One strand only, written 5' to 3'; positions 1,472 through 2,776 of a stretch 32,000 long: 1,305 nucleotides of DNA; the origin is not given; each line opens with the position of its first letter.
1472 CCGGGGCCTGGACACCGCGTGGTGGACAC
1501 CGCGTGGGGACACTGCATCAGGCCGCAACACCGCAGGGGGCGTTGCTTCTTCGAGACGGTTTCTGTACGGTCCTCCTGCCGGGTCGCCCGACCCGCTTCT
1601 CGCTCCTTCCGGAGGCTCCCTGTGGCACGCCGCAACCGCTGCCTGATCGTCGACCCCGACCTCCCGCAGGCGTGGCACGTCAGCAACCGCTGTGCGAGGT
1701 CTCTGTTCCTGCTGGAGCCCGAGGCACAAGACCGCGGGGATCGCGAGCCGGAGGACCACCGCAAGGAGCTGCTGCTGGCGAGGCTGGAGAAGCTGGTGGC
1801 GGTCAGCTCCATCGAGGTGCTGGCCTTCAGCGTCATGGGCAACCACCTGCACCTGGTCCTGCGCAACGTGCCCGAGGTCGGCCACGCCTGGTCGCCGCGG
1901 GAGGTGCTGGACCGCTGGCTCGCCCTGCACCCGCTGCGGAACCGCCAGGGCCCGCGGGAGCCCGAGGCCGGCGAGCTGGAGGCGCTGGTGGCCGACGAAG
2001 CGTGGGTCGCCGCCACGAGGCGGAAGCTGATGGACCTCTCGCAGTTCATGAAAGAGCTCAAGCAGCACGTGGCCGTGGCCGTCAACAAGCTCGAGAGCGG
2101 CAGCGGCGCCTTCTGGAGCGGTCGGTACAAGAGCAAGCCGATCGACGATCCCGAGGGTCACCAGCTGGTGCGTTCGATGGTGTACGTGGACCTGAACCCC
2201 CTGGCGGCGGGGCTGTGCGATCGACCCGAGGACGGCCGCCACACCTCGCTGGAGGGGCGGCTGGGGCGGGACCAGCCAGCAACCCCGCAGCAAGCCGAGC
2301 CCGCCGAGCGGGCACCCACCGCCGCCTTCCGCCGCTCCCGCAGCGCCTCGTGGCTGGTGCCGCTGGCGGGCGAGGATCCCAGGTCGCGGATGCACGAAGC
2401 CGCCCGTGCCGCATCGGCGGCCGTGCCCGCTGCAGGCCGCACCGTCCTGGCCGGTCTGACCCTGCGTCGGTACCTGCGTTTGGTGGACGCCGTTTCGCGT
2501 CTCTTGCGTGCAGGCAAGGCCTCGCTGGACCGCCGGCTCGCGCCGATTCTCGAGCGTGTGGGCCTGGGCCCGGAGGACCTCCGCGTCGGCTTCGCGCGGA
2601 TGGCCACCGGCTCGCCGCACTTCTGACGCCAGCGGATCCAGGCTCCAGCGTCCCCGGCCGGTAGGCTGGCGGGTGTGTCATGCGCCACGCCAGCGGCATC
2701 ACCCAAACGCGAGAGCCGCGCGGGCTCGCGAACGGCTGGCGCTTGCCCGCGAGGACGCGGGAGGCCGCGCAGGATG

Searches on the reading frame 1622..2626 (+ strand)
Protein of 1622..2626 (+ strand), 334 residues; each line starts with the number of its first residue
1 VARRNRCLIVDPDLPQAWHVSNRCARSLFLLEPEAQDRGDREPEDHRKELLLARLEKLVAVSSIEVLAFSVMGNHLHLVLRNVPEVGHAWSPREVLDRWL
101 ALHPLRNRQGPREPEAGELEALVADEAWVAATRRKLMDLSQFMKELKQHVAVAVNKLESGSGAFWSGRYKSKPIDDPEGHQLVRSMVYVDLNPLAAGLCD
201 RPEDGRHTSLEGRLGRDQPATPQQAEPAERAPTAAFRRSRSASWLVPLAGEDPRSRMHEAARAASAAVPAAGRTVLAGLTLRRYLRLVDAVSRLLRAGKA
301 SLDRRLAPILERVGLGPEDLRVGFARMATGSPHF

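Call 6: search_protein_families(library=pfam, proteins=[window:1622-2626:+], max_evalue=0.01)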
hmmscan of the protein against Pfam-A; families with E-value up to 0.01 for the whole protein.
window:1622-2626:+ (334 aa): 1 family
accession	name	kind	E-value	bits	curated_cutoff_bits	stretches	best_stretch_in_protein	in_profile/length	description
PF01797.21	Y1_Tnp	-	0.00037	21.1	23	0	48-85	25-62/121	Transposase IS200 like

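Call 12: find_encoding_contigs(protein=window:1622-2626:+, flank=10000, max_places=10)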
Protein window:1622-2626:+ (334 aa): no gene with exactly this product is on record in the collection.

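Call 13: find_homologous_proteins(query=window:1622-2626:+)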
Query window:1622-2626:+ (334 aa): 51 proteins with E <= 0.001 among 8000 candidates.
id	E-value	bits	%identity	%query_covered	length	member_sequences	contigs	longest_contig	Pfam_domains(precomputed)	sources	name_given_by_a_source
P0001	6.0e-211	718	98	100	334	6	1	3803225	-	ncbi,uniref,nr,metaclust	ncbi:transposase [Phycisphaera mikurensis]|uniref:Transposase IS200-like domain-containing protein n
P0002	4.0e-157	541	72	100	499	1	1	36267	PF01797.22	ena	-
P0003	3.1e-97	344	56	100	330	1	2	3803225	-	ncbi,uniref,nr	ncbi:hypothetical protein [Phycisphaera mikurensis]|uniref:Transposase IS200-like domain-containing 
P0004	2.1e-91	325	53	99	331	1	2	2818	-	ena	-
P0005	2.9e-75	272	73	59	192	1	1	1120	-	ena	-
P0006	7.7e-70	254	46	95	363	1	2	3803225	-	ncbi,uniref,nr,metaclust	ncbi:transposase [Phycisphaera mikurensis]|uniref:Transposase IS200-like domain-containing protein n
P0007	7.0e-69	251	51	80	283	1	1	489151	-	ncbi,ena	-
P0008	3.3e-55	206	55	64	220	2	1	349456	-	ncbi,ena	-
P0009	5.8e-48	182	40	93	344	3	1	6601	-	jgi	jgi:hypothetical protein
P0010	3.7e-47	180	37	96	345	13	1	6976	-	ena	-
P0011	8.0e-47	178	40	96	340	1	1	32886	-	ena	-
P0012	8.6e-47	178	38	93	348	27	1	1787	-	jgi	jgi:hypothetical protein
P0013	4.0e-46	176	39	93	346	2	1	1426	-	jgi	jgi:REP element-mobilizing transposase RayT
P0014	3.6e-41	160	38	88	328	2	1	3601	PF01797.22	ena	-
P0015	9.1e-41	159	35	90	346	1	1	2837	-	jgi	jgi:hypothetical protein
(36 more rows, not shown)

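Call 14: find_encoding_contigs(protein=P0001, flank=10000, max_places=10)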
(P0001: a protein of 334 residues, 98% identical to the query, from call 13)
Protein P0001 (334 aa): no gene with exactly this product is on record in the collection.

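Call 15: list_cluster_members(proteins=[P0001])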
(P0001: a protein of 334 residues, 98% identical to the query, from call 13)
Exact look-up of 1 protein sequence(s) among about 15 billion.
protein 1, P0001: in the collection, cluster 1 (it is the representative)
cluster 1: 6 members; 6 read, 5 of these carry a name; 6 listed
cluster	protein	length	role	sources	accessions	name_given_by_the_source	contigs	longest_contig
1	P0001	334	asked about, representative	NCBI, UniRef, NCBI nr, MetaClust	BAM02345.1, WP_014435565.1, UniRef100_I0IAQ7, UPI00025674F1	transposase [Phycisphaera mikurensis] | Transposase IS200-like domain-containing protein n=1 Tax=Phycisphaera mikurensis (strain ... | status=active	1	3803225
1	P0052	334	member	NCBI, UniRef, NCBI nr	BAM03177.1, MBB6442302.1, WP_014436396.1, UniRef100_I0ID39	hypothetical protein [Phycisphaera mikurensis] | Transposase IS200-like domain-containing protein n=1 Tax=Phycisphaera mikurensis (strain ...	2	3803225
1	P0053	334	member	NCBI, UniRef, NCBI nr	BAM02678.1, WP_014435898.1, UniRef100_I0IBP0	transposase [Phycisphaera mikurensis] | Transposase IS200-like domain-containing protein n=1 Tax=Phycisphaera mikurensis (strain ...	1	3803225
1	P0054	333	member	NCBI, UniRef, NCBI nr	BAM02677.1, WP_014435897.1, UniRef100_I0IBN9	hypothetical protein [Phycisphaera mikurensis] | Transposase IS200-like domain-containing protein n=1 Tax=Phycisphaera mikurensis (strain ...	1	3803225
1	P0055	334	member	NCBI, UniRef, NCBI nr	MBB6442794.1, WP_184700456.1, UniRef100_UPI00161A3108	hypothetical protein [Phycisphaera mikurensis] | hypothetical protein n=1 Tax=Phycisphaera mikurensis TaxID=547188 RepID=UPI00161A3108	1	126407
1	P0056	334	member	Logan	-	-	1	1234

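Call 17: find_encoding_contigs(protein=P0052, flank=10000, max_places=10)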
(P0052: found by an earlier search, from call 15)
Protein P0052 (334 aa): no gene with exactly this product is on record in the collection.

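Call 20: find_encoding_contigs(protein=P0002, flank=10000, max_places=6)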
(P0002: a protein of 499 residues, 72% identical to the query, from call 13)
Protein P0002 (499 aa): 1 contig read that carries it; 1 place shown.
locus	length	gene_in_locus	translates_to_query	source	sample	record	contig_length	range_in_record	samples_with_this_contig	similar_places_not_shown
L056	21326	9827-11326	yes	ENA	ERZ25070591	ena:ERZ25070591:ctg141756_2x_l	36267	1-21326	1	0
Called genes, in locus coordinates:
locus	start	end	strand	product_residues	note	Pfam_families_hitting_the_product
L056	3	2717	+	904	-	?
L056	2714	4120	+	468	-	PF05593:RHS_repeat (weak), PF25023:TEN_YD-shell, PF05593:RHS_repeat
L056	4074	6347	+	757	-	PF05593:RHS_repeat (weak), PF25023:TEN_YD-shell (faint), PF26363:Phospholipase-like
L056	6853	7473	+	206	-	PF01797:Y1_Tnp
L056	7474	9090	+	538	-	PF05593:RHS_repeat (faint), PF25023:TEN_YD-shell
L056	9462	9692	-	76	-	-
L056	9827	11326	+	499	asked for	PF01797:Y1_Tnp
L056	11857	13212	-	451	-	PF01612:DNA_pol_A_exo1, PF00570:HRDC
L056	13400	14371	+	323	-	PF02621:VitK2_biosynth, PF12974:Phosphonate-bd (weak)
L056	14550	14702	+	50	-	-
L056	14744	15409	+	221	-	PF01553:Acyltransferase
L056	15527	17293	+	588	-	PF16697:Yop-YscD_cpl, PF00498:FHA, PF00437:T2SSE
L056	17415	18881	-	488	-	PF13442:Cytochrome_CBB3, PF07995:GSDH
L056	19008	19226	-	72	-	PF07927:HicA_toxin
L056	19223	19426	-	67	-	-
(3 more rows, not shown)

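Call 24: find_encoding_contigs(protein=P0007, flank=4000, max_places=4)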
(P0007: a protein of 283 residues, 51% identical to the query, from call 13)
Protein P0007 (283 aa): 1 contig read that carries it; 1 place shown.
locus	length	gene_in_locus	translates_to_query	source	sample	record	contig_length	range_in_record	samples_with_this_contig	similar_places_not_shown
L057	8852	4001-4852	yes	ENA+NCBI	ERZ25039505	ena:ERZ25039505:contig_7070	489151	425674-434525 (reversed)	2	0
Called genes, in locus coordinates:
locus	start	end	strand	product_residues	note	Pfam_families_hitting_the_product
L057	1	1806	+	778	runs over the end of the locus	PF01656:CbiA (weak), PF10609:ParA (faint), PF13614:AAA_31 (faint)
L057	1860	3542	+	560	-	PF02397:Bac_transf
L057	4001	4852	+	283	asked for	-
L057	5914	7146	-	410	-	PF01612:DNA_pol_A_exo1, PF00570:HRDC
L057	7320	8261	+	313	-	PF02621:VitK2_biosynth, PF12974:Phosphonate-bd (weak)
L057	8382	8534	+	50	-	-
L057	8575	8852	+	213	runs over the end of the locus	PF01553:Acyltransferase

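Call 25: find_encoding_contigs(protein=P0004, flank=4000, max_places=4)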
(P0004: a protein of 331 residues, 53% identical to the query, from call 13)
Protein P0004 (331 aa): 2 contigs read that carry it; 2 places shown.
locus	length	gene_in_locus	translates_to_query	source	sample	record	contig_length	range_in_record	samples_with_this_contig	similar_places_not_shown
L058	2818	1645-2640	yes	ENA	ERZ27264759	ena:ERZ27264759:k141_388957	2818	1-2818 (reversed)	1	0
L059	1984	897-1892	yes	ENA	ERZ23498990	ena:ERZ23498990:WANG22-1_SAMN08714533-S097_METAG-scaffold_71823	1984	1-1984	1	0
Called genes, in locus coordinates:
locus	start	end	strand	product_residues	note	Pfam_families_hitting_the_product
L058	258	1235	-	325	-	PF00106:adh_short, PF13561:adh_short_C2, PF00106:adh_short, PF13561:adh_short_C2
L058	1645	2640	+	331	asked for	-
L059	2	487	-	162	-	?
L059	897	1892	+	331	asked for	-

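Call 26: find_encoding_contigs(protein=P0008, flank=4000, max_places=4)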
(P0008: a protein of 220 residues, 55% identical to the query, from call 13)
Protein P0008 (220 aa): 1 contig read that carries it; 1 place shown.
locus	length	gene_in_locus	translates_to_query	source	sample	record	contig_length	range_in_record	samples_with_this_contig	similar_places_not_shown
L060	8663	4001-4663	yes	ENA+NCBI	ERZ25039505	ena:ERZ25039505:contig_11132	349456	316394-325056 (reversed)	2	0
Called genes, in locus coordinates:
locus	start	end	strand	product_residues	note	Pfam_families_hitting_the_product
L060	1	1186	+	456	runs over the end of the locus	-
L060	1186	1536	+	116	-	-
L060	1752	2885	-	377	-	PF04389:Peptidase_M28 (faint), PF05343:Peptidase_M42, PF02127:Peptidase_M18 (faint), PF01546:Peptidase_M20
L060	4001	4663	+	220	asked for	-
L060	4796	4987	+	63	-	-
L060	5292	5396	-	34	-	-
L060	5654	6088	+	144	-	PF03946:Ribosomal_L11_N, PF00298:Ribosomal_L11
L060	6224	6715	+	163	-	PF00687:Ribosomal_L1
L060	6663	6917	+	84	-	PF00687:Ribosomal_L1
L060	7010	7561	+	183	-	PF00466:Ribosomal_L10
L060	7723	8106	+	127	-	PF16320:Ribosomal_L12_N, PF00542:Ribosomal_L12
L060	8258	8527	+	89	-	PF00830:Ribosomal_L28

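Call 40: find_related_loci(query=A1, collection=metagenome_contigs, flank=6000)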
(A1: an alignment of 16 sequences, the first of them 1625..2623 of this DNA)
Query A1 (333 aa) in metagenome_contigs; peptide patterns used: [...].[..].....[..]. (x = any residue, [..] = any of these).
600 stretches matched a pattern (row limit reached: there are more); 568 encode a relative of the query (tblastn E <= 1e-3); the best 80 are kept; 80 distinct loci.
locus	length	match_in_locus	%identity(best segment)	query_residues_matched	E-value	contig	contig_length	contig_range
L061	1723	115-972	38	5-314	1e-54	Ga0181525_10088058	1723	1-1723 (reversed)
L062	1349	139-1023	38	8-326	7e-55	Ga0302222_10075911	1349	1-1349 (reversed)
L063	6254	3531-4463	36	5-329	3e-51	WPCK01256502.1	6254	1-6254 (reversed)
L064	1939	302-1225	37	5-317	2e-50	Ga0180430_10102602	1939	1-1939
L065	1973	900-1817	35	2-317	9e-50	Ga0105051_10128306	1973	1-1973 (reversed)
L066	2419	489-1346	37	5-314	3e-48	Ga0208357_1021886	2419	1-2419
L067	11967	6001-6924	37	8-317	5e-45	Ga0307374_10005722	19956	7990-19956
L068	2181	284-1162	34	5-317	6e-44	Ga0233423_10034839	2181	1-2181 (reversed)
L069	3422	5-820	32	9-316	2e-43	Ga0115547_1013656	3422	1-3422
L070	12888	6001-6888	37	9-314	3e-43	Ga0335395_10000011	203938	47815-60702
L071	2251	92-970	33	8-314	7e-43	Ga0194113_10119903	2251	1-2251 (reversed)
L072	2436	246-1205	33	9-326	1e-41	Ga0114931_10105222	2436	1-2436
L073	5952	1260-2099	34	16-327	2e-41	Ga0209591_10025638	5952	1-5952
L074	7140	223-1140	32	2-317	1e-41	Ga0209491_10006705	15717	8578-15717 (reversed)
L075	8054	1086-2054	32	1-317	2e-41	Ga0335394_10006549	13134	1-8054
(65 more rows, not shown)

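Call 44: search_protein_families(library=ncbifam, proteins=[window:1625-2623:+], max_evalue=0.1)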
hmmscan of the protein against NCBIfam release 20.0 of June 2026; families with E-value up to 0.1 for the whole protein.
window:1625-2623:+ (333 aa): 1 family
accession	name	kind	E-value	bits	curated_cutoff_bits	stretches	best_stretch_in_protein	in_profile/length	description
NF047646.1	REP_Tyr_transpos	equivalog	8.5e-11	41.9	80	2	128-203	62-142/146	REP-associated tyrosine transposase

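Call 45: search_solved_structures(query=A1, max_evalue=1, show_alignments=2)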
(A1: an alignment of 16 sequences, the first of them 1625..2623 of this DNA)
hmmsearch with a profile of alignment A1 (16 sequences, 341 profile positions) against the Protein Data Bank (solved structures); distinct sequences matched with E-value up to 1: 7.
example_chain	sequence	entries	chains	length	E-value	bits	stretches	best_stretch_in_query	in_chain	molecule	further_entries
4fdx_A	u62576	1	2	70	0.17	14.4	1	279-336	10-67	4-oxalocrotonase tautomerase isozyme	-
6gsi_I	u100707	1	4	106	0.17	14.4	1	279-329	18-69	VP2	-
3j6b_V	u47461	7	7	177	0.74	12.3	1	230-288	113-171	54S ribosomal protein L36, mitochondrial | bL31m | Large ribosomal subunit protein bL31m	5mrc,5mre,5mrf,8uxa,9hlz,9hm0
2ec2_A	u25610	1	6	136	0.78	12.2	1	48-86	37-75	136aa long hypothetical transposase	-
2xm3_A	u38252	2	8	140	0.83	12.1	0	47-83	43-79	TRANSPOSASE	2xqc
2xo6_A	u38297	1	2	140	0.85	12.1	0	47-83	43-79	TRANSPOSASE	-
2xma_A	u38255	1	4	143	0.87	12.1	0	47-83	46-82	TRANSPOSASE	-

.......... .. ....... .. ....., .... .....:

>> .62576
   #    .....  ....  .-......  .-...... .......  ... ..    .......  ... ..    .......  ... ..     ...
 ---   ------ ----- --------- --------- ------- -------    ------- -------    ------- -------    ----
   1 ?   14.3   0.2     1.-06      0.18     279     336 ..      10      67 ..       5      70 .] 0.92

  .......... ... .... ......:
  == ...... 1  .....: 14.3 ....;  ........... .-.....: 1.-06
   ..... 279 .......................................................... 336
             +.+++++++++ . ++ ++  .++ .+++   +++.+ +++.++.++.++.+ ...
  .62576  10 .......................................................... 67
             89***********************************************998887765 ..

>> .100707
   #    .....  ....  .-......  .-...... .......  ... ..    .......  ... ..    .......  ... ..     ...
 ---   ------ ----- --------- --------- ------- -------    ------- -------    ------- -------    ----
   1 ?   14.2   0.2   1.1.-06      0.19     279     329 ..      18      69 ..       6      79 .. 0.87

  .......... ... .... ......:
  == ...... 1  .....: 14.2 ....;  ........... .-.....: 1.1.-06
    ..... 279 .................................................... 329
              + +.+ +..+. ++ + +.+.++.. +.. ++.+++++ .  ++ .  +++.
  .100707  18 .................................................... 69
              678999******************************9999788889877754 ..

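Call 54: predict_structure(alignment_id=A1)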
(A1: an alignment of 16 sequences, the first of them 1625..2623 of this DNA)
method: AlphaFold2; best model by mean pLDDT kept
length: 333 residues; sequences in the alignment: 16
mean_pLDDT: 76.9   pTM: 0.79
mean pLDDT of the five models: 76.9, 74.8, 74.4, 74.3, 73.5
residues with pLDDT >= 90: 146; 70-90: 77; 50-70: 43; < 50: 67
segments of 3 or more residues with pLDDT < 50: 1-4, 27-38, 217-238, 256-270, 324-333
pLDDT, mean of each block of 10 residues (from residue 1): 56 93 65 44 77 92 95 90 94 96 93 95 98 95 93 86 87 85 93 87 91 65 44 45 85 48 43 84 91 75 60 58 45 31
secondary structure, 60 per line:
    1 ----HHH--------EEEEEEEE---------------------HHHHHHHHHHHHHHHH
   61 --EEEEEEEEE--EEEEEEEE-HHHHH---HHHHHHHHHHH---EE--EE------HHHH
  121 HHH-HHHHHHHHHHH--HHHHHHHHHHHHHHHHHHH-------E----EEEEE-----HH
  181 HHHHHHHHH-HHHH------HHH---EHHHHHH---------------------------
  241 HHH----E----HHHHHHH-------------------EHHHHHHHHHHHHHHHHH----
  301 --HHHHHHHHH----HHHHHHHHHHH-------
elements in order: E16-23 H45-60 E63-71 E74-81 H83-87 H91-101 H117-123 H125-135 H138-156 E169-173 H179-189 H191-194 H208-213 H253-259 H280-296 H303-311 H316-326

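Call 57: fold_search(model_id=the predicted structure, library=pdb)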
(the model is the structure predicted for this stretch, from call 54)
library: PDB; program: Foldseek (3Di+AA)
matches with E <= 10: 541; with E <= 0.001: 1
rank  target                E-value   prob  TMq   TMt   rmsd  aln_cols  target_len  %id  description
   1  4er8_A                2.1e-04  1.00  0.35  0.68  13.8       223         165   13  Structure of the REP associates tyrosine transposase bound to a REP hairpin (released 2012-08-15)
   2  2xm3_A                1.2e-03  1.00  0.25  0.59   5.7       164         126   15  Deinococcus radiodurans ISDra2 Transposase Left end DNA complex (released 2010-10-13)
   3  2xm3_D                3.1e-03  1.00  0.25  0.59   8.9       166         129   14  Deinococcus radiodurans ISDra2 Transposase Left end DNA complex (released 2010-10-13)
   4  2xm3_B                3.6e-03  1.00  0.22  0.52  10.1       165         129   14  Deinococcus radiodurans ISDra2 Transposase Left end DNA complex (released 2010-10-13)
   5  2xm3_C                4.0e-03  1.00  0.26  0.61   7.8       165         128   13  Deinococcus radiodurans ISDra2 Transposase Left end DNA complex (released 2010-10-13)
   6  2xma_B                4.0e-03  1.00  0.24  0.54   9.7       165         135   13  DEINOCOCCUS RADIODURANS ISDRA2 TRANSPOSASE RIGHT END DNA COMPLEX (released 2010-10-13)
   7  2xo6_D                4.6e-03  1.00  0.27  0.63   3.1       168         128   15  DEINOCOCCUS RADIODURANS ISDRA2 TRANSPOSASE Y132F MUTANT COMPLEXED WITH LEFT END RECOGNITION AND CLEAVAGE SITE (released 2010-10-13)
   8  2ec2_E                5.1e-03  1.00  0.23  0.52   7.3       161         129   16  Crystal structure of transposase from Sulfolobus tokodaii (released 2007-02-27)
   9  2ec2_D                5.1e-03  1.00  0.21  0.49   9.5       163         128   15  Crystal structure of transposase from Sulfolobus tokodaii (released 2007-02-27)
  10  2xma_E                6.0e-03  1.00  0.24  0.52   9.7       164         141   13  DEINOCOCCUS RADIODURANS ISDRA2 TRANSPOSASE RIGHT END DNA COMPLEX (released 2010-10-13)
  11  2xma_A                6.3e-03  1.00  0.24  0.53   9.7       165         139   13  DEINOCOCCUS RADIODURANS ISDRA2 TRANSPOSASE RIGHT END DNA COMPLEX (released 2010-10-13)
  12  2xo6_A                6.6e-03  1.00  0.23  0.51   6.7       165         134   14  DEINOCOCCUS RADIODURANS ISDRA2 TRANSPOSASE Y132F MUTANT COMPLEXED WITH LEFT END RECOGNITION AND CLEAVAGE SITE (released 2010-10-13)
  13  2ec2_F                7.0e-03  1.00  0.22  0.51   8.6       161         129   16  Crystal structure of transposase from Sulfolobus tokodaii (released 2007-02-27)
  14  2ec2_A                7.8e-03  1.00  0.23  0.51   7.0       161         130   17  Crystal structure of transposase from Sulfolobus tokodaii (released 2007-02-27)
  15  2xqc_D                1.0e-02  1.00  0.24  0.55   9.7       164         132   13  DEINOCOCCUS RADIODURANS ISDRA2 TRANSPOSASE COMPLEXED WITH LEFT END RECOGNITION AND CLEAVAGE SITE AND ZN (released 2010-10-13)
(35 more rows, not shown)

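Call 60: find_encoding_contigs(protein=P0003, flank=6000, max_places=4)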
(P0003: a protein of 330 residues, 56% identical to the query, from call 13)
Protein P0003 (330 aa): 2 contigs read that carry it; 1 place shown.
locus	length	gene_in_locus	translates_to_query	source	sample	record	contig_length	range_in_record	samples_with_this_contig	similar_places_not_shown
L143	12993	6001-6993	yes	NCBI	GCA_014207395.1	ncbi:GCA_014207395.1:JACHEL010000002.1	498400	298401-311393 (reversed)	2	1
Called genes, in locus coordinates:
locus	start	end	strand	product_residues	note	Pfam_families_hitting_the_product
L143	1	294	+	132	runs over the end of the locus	PF00903:Glyoxalase, PF12681:Glyoxalase_2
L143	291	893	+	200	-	PF01923:Cob_adeno_trans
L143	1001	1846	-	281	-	-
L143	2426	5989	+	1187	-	PF00580:UvrD-helicase (faint), PF13086:AAA_11, PF13245:AAA_19, PF13401:AAA_22 (faint), PF13604:AAA_30 (weak), PF01443:Viral_helicase1 (faint), PF13087:AAA_12, PF13538:UvrD_C_2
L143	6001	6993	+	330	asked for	-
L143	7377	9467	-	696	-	PF02824:TGS, PF07973:tRNA_SAD, PF00587:tRNA-synt_2b, PF03129:HGTP_anticodon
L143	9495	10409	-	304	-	PF12728:HTH_17 (weak), PF02607:B12-binding_2 (faint)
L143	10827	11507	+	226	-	PF02390:Methyltransf_4, PF08241:Methyltransf_11 (faint), PF08242:Methyltransf_12 (faint), PF13649:Methyltransf_25 (weak), PF13847:Methyltransf_31 (weak)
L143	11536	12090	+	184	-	PF14343:PrcB_C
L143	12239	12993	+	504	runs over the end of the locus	PF00224:PK, PF02887:PK_C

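Call 63: find_encoding_contigs(protein=P0055, flank=6000, max_places=4)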
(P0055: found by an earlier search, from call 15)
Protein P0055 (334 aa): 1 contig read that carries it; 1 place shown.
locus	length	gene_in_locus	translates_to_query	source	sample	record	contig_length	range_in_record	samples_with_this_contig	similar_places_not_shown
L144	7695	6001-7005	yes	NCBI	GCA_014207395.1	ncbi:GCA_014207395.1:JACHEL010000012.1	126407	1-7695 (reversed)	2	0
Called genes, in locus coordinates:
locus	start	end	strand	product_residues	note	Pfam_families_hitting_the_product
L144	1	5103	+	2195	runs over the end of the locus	PF02210:Laminin_G_2 (faint), PF13385:Laminin_G_3, PF17164:DUF5122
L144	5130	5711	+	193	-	-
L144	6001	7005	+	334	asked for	-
